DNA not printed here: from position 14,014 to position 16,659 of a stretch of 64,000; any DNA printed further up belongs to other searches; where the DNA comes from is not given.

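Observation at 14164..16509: Unusual tripartite redox protein: flavoprotein disulfide-oxidoreductase-like domain fused to a Trp-rich membrane domain and a NapH-type polyferredoxin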

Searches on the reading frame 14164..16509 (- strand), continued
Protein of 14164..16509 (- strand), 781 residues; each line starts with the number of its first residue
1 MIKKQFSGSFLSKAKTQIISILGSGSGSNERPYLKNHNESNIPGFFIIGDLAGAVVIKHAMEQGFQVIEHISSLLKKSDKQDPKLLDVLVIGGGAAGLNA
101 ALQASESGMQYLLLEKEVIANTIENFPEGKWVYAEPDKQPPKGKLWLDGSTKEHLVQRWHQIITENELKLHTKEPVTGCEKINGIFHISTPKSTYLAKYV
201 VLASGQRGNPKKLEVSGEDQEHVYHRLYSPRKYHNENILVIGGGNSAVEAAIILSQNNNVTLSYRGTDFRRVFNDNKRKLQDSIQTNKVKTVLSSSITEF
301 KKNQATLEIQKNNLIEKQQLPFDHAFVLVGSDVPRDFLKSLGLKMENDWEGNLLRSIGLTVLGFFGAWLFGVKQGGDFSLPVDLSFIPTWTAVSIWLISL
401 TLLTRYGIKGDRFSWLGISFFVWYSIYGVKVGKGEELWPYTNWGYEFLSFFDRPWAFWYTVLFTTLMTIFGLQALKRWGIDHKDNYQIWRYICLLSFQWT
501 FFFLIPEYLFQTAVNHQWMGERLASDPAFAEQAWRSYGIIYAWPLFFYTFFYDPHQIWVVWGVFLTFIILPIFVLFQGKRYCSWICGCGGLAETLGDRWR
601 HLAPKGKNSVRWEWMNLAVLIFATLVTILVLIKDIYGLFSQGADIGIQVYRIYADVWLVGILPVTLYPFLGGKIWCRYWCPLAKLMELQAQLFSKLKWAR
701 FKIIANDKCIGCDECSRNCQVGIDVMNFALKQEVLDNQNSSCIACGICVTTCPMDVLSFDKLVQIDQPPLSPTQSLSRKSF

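Call 21: predict_structure(alignment_id=A1)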
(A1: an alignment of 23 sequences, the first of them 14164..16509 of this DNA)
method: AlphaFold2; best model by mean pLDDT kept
length: 781 residues; sequences in the alignment: 23
mean_pLDDT: 58.8   pTM: 0.44
mean pLDDT of the five models: 58.8, 57.6, 55.0, 54.0, 52.6
residues with pLDDT >= 90: 18; 70-90: 246; 50-70: 201; < 50: 316
segments of 3 or more residues with pLDDT < 50: 1-8, 25-29, 51-55, 77-79, 120-137, 149-151, 430-432, 450-460, 477-484, 499-510, 512-514, 517-527, 529-616, 641-643, 653-655, 657-687, 699-781
pLDDT, mean of each block of 10 residues (from residue 1): 45 68 53 75 80 52 83 69 82 79 86 76 39 42 55 61 80 82 87 90 64 70 60 76 70 79 79 64 85 86 85 82 75 61 69 84 84 65 70 87 83 79 61 59 58 47 51 50 49 52 48 46 46 38 35 40 48 42 34 35 36 47 53 59 49 48 41 39 47 54 34 27 27 32 26 24 33 35 31
secondary structure, 60 per line:
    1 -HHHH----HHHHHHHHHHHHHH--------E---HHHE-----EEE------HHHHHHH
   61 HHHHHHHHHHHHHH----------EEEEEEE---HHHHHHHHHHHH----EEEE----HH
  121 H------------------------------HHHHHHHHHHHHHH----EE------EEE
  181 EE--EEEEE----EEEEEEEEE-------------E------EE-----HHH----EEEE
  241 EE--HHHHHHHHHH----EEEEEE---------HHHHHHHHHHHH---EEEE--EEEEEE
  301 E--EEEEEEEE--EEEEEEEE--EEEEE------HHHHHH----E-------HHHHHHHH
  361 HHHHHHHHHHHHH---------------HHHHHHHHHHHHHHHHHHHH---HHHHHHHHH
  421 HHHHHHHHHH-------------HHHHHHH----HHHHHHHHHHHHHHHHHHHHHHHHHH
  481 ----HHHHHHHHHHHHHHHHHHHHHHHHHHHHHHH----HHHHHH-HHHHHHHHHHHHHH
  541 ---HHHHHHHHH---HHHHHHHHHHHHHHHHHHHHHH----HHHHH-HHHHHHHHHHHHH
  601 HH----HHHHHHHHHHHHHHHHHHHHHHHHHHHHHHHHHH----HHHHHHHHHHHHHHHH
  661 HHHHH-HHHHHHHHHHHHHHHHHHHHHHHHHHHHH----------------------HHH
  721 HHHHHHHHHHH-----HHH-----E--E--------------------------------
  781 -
elements in order (helices of 4 or more, strands of 3 or more residues): H2-5 H10-23 E45-47 H54-74 E85-91 H95-106 E111-114 H152-165 E178-182 E185-189 E194-202 E237-242 H245-254 E259-264 H274-285 E289-292 E295-301 E304-311 E314-321 E324-328 H335-340 H353-373 H389-408 H412-430 H444-450 H455-480 H485-515 H520-525 H527-540 H544-552 H556-577 H582-586 H588-602 H607-640 H645-665 H667-695 H718-731

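Call 27: find_encoding_contigs(protein=P0035, flank=10000, max_places=2)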
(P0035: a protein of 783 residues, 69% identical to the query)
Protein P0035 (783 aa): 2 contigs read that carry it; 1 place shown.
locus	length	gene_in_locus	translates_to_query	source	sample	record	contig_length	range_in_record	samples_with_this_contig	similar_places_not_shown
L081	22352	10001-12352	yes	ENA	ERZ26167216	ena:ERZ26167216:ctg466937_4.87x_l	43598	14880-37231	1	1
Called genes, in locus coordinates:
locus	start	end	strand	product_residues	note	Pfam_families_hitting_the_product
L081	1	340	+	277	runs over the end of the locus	PF04909:Amidohydro_2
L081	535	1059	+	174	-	-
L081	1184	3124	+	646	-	PF03453:MoeA_N, PF00994:MoCF_biosynth, PF03454:MoeA_C, PF12727:PBP_like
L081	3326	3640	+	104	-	PF00941:FAD_binding_5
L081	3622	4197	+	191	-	PF00941:FAD_binding_5, PF03450:CO_deh_flav_C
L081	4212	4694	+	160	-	PF00111:Fer2, PF01799:Fer2_2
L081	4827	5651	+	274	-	-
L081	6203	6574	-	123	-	-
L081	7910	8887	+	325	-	PF00480:ROK (weak), PF02685:Glucokinase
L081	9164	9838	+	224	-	-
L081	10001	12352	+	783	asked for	PF00890:FAD_binding_2 (weak), PF07992:Pyr_redox_2, PF13738:Pyr_redox_3, PF00070:Pyr_redox (weak), PF13187:Fer4_9 (weak), PF13237:Fer4_10 (weak), PF14697:Fer4_21, PF00037:Fer4 (weak), +6 more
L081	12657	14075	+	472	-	PF03446:NAD_binding_2, PF00393:6PGD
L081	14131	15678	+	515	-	PF00479:G6PD_N, PF02781:G6PD_C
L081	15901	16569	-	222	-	-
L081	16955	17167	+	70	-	PF22725:GFO_IDH_MocA_C3 (weak)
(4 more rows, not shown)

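Call 28: find_encoding_contigs(protein=P0091, flank=10000, max_places=2)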
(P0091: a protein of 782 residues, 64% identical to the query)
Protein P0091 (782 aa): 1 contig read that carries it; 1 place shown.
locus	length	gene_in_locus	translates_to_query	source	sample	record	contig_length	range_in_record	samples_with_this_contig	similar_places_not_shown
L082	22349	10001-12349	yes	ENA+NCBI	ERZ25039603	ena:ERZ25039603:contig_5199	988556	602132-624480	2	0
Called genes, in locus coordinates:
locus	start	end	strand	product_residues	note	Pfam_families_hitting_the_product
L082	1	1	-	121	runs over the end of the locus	PF17253:DUF5320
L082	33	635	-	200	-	PF02579:Nitro_FeMo-Co (weak)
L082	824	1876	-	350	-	PF00158:Sigma54_activat, PF14532:Sigma54_activ_2, PF07728:AAA_5, PF25601:AAA_lid_14, PF02954:HTH_8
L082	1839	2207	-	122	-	PF00989:PAS, PF13188:PAS_8, PF08448:PAS_4, PF13426:PAS_9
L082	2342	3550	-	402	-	PF23914:TPR_CcmH_CycH, PF13414:TPR_11, PF00515:TPR_1 (weak), PF13414:TPR_11 (weak), PF14559:TPR_19 (weak), PF00515:TPR_1 (weak), PF13414:TPR_11, PF13432:TPR_16 (weak), +16 more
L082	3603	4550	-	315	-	PF04321:RmlD_sub_bind (faint), PF01370:Epimerase, PF13460:NAD_binding_10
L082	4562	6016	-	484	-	PF01212:Beta_elim_lyase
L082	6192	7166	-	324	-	PF04055:Radical_SAM (weak), PF12345:DUF3641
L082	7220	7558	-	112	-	PF02627:CMD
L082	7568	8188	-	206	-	PF09837:DUF2064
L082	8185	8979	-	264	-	PF13641:Glyco_tranf_2_3 (weak), PF00535:Glycos_transf_2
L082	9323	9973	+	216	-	-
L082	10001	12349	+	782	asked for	PF00070:Pyr_redox (faint), PF00890:FAD_binding_2 (weak), PF07992:Pyr_redox_2, PF13738:Pyr_redox_3, PF13187:Fer4_9 (weak), PF12838:Fer4_7 (weak), PF14697:Fer4_21, PF00037:Fer4 (weak), +6 more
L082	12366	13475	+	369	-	PF01625:PMSR, PF01641:SelR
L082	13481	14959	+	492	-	PF00479:G6PD_N, PF02781:G6PD_C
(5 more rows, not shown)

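Call 29: find_encoding_contigs(protein=P0074, flank=10000, max_places=2)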
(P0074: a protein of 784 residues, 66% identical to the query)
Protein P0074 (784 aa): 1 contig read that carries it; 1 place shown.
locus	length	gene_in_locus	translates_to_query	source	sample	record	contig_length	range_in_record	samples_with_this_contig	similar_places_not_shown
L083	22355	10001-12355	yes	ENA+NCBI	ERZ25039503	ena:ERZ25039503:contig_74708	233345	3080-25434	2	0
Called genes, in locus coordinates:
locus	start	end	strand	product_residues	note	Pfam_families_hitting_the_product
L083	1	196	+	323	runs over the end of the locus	PF04199:Cyclase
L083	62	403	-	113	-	-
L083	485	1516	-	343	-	PF00762:Ferrochelatase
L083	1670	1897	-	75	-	-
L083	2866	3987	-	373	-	PF03150:CCP_MauG, PF00034:Cytochrom_C (faint)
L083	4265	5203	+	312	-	PF12844:HTH_19, PF13413:HTH_25, PF13464:RodZ_C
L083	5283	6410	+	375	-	-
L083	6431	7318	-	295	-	PF01063:Aminotran_4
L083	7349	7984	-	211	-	PF12146:Hydrolase_4, PF00561:Abhydrolase_1 (faint), PF12697:Abhydrolase_6 (weak), PF20408:Abhydrolase_11 (weak), PF01738:DLH (weak)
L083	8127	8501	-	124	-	PF04241:DUF423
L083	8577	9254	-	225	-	-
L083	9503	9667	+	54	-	-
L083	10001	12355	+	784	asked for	PF00070:Pyr_redox (faint), PF00890:FAD_binding_2 (weak), PF07992:Pyr_redox_2, PF13738:Pyr_redox_3, PF12838:Fer4_7 (weak), PF13187:Fer4_9 (weak), PF13237:Fer4_10 (weak), PF14697:Fer4_21, +6 more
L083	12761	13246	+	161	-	-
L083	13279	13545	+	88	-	-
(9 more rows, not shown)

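Call 31: search_protein_representatives(protein=window:14164-16509:-)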
Query: 781 residues. Proteins with E-value up to 0.001 (for the whole library): 5273; up to 1e-10: 1805; up to 1e-30: 621. The best 150 are listed.
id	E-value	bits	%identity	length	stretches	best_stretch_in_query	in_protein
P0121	0.0e+00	1024.5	57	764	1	23-763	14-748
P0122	9.4e-237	804.6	50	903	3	82-514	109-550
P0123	6.5e-209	712.5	58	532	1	17-555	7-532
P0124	2.8e-182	624.4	59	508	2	412-760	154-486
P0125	2.3e-162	558.5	43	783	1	32-760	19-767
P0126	7.6e-162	556.8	57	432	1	55-480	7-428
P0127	2.9e-160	551.6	44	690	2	414-760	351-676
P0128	5.6e-149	514.3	43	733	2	455-761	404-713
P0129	1.3e-146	506.5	54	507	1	201-607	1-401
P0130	2.3e-141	489.1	42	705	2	456-761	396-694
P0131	1.7e-139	482.9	49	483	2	17-352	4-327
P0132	1.7e-137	476.3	39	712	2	412-766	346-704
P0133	5.9e-135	467.9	42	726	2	454-760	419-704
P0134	1.4e-134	466.7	41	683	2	455-760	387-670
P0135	4.6e-133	461.6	72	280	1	407-674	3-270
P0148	3.0e-112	392.8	36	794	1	32-760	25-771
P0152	4.1e-108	379.1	34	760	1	27-760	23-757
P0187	2.8e-77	277.1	31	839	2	36-350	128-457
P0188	1.9e-75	271.0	27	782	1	30-760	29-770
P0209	6.5e-60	219.7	34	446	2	18-348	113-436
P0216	1.7e-58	215.0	38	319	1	35-345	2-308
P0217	2.3e-58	214.5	37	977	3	36-347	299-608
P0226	1.5e-55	205.2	37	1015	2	32-345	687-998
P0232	1.1e-54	202.4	38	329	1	38-347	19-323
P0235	2.7e-54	201.1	37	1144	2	22-349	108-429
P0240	5.8e-54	200.0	38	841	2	29-342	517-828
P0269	5.2e-51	190.2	34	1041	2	23-346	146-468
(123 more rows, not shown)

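Call 38: list_cluster_members(proteins=[P0121, P0125, P0127, P0128, P0132, P0148, P0152, P0188, P0216, P0226])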
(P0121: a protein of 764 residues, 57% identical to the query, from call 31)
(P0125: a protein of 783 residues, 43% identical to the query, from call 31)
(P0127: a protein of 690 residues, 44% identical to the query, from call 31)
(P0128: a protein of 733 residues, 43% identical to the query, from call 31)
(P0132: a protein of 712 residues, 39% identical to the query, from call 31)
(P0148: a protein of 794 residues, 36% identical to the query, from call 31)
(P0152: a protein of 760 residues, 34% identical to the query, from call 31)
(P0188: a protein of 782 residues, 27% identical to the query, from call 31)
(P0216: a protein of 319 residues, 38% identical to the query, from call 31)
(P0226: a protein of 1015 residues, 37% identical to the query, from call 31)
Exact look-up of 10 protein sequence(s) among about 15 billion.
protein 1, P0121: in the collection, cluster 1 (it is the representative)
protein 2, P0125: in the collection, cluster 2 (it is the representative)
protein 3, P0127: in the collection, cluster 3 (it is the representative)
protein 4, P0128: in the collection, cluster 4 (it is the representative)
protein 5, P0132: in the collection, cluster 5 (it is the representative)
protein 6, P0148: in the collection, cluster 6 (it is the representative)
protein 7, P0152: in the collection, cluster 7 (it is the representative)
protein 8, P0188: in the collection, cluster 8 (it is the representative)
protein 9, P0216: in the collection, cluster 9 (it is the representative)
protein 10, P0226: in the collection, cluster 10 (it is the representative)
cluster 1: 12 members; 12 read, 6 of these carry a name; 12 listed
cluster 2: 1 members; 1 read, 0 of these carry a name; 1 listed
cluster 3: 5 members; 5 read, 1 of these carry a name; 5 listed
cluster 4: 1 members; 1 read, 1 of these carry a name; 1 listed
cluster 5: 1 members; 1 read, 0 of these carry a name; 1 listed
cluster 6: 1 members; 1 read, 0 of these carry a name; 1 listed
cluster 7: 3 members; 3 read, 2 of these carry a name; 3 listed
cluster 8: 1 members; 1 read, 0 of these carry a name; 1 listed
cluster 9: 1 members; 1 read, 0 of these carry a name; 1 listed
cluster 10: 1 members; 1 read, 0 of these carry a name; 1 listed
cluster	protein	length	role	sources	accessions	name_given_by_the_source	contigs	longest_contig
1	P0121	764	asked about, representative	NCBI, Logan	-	-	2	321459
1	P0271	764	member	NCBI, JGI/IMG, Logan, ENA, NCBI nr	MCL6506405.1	MAG: NAD(P)-binding domain-containing protein [Bryobacteraceae bacterium] | NosR/NirI family nitrous oxide reductase transcriptional regulator | NAD(P)-binding domain-containing protein [Bryobacteraceae bacterium]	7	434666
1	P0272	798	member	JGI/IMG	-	NosR/NirI family nitrous oxide reductase transcriptional regulator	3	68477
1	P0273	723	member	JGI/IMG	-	thioredoxin reductase/polyferredoxin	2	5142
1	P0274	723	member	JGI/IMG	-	thioredoxin reductase/polyferredoxin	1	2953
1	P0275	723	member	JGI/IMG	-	thioredoxin reductase/polyferredoxin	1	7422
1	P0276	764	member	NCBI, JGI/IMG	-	thioredoxin reductase/polyferredoxin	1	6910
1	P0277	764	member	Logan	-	-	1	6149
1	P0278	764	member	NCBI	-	-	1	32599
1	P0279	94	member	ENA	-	-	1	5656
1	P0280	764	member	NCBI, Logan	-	-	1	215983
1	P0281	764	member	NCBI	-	-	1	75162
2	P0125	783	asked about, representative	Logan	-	-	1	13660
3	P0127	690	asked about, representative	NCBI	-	-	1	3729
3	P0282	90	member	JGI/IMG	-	polyferredoxin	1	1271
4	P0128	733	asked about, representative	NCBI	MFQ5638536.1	MAG: NAD(P)-binding domain-containing protein [bacterium]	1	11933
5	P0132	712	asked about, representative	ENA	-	-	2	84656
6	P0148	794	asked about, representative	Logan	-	-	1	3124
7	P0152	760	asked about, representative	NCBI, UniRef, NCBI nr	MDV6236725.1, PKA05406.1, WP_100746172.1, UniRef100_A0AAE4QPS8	NAD(P)-binding domain-containing protein [Leptospira ellisii] | NAD(P)-binding domain-containing protein n=2 Tax=Leptospira ellisii TaxID=2023197 ...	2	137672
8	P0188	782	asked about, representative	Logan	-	-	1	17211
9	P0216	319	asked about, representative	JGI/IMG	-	-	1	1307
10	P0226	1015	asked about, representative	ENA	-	-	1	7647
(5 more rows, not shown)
